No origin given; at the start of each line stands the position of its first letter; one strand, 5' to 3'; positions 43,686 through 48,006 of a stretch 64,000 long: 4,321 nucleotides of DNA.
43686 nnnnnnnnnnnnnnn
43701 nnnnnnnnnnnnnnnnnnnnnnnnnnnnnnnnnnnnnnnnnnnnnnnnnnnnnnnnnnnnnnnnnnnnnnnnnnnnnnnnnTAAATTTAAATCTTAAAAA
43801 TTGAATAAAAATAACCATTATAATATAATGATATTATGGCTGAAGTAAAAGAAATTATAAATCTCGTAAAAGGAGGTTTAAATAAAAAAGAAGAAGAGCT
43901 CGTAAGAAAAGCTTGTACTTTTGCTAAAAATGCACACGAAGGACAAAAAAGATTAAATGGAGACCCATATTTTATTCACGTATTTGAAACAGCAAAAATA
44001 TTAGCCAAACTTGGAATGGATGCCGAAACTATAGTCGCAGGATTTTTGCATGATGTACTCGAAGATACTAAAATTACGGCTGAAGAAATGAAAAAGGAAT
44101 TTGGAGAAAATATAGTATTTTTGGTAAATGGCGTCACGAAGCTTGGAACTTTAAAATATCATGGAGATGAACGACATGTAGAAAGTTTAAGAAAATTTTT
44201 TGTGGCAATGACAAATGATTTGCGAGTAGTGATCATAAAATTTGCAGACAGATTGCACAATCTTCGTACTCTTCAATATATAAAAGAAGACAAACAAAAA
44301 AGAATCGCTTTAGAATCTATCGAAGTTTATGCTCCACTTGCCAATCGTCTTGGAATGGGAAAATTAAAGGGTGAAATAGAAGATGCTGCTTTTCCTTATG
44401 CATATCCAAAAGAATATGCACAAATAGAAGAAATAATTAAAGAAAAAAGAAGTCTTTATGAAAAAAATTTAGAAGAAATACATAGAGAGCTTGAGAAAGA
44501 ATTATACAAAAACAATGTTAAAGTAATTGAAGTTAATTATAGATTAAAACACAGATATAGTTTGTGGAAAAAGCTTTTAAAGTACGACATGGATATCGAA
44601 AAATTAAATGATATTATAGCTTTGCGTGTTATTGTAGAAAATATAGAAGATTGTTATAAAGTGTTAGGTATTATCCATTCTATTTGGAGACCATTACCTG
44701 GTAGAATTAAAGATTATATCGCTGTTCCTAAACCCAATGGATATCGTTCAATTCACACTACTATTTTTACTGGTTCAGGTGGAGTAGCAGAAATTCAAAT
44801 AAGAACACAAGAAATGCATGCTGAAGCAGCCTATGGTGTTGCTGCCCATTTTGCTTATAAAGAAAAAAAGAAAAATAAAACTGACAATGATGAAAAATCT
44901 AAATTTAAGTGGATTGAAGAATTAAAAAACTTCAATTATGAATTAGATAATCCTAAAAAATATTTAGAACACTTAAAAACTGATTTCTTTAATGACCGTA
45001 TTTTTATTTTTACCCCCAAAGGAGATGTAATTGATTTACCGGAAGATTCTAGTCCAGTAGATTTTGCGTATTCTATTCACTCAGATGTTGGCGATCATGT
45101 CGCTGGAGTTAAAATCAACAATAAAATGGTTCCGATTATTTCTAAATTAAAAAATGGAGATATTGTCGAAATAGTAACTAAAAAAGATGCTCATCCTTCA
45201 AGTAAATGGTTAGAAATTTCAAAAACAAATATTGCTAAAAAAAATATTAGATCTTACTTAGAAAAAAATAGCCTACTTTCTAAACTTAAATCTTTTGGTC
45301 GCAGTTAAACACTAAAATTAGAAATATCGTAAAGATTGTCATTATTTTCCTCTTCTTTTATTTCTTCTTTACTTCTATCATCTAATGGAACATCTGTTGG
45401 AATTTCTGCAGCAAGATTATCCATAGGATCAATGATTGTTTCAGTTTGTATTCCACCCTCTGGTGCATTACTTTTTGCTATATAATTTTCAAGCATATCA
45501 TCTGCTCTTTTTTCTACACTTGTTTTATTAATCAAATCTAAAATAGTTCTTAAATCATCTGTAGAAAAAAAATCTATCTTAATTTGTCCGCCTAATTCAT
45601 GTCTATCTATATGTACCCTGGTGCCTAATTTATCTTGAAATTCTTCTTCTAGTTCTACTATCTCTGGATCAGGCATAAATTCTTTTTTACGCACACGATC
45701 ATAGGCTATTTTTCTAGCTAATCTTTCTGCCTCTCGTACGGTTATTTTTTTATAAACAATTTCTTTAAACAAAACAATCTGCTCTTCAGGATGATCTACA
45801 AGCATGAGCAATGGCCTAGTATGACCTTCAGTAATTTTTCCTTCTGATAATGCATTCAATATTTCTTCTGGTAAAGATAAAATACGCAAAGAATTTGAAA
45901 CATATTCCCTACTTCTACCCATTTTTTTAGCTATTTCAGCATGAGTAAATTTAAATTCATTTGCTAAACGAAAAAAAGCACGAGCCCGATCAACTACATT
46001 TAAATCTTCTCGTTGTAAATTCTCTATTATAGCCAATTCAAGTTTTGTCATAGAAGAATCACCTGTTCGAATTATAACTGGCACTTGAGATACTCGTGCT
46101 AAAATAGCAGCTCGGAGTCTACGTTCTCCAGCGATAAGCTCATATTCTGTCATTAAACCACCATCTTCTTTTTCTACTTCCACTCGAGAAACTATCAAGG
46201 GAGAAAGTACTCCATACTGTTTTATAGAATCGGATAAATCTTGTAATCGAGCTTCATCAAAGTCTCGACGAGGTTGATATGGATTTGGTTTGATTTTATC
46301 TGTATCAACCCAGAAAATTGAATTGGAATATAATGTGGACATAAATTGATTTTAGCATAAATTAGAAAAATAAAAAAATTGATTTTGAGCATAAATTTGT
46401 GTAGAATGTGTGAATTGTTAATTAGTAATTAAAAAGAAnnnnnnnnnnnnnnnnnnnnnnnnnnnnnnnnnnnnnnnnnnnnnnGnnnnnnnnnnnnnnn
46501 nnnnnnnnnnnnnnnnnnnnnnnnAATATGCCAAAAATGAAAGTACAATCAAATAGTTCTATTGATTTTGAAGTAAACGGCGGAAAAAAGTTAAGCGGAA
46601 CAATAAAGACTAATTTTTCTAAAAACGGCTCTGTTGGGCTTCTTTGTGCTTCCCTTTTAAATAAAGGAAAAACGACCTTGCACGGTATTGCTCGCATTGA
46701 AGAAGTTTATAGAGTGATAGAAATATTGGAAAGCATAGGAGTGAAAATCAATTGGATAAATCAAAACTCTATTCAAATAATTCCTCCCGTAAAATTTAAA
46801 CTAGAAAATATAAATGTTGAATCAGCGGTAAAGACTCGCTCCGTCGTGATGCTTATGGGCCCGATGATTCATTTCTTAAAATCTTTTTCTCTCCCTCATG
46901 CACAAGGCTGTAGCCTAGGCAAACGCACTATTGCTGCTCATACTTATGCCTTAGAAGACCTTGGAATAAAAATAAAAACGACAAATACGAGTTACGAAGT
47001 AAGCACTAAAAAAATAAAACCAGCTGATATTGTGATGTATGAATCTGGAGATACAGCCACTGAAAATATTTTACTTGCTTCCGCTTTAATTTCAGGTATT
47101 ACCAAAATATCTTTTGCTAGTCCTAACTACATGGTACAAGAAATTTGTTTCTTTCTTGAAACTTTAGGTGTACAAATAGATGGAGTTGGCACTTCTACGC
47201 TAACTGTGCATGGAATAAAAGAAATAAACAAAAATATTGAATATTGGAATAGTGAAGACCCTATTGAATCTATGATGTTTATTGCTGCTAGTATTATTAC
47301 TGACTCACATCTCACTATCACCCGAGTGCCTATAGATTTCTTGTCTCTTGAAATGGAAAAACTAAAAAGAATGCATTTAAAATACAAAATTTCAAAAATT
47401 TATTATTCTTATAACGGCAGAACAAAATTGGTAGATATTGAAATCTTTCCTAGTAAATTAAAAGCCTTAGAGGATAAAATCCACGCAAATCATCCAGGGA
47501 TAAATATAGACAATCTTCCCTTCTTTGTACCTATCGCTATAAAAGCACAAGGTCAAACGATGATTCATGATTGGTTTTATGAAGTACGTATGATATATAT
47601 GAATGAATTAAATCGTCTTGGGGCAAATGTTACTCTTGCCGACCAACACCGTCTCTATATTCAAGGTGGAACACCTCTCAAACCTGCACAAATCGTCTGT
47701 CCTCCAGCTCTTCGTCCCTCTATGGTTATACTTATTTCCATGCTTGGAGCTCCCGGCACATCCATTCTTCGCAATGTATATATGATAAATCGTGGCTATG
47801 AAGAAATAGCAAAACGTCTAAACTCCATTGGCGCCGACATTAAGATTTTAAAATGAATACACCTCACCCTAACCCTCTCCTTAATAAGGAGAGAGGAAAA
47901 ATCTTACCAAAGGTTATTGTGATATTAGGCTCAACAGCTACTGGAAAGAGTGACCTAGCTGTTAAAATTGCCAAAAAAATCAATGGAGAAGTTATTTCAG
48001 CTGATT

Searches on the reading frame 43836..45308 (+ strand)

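Call 66: search_protein_families(library=pfam, proteins=[window:43836-45308:+], max_evalue=0.00001)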
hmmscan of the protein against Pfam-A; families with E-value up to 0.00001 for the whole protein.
window:43836-45308:+ (490 aa): 4 families
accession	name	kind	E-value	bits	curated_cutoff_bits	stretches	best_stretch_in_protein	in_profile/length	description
PF13328.12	HD_4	-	1.4e-46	158.6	27.2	1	26-174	1-155/156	HD domain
PF04607.23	RelA_SpoT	-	2.2e-38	131.4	27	1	236-345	2-112/113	Region found in RelA / SpoT proteins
PF02824.27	TGS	-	1.5e-20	73.5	22.2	1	389-448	1-60/60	TGS domain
PF01966.28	HD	-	4.3e-10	40.3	22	1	45-142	1-115/116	HD domain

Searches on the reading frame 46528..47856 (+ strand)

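Call 66: search_protein_families(library=pfam, proteins=[window:46528-47856:+], max_evalue=0.00001)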
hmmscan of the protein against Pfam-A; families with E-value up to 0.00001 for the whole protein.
window:46528-47856:+ (442 aa): 1 family
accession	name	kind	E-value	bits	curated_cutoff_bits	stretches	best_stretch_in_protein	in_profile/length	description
PF00275.25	EPSP_synthase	-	1.8e-38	132.8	22.8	1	16-431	1-417/417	EPSP synthase (3-phosphoshikimate 1-carboxyvinyltransferase)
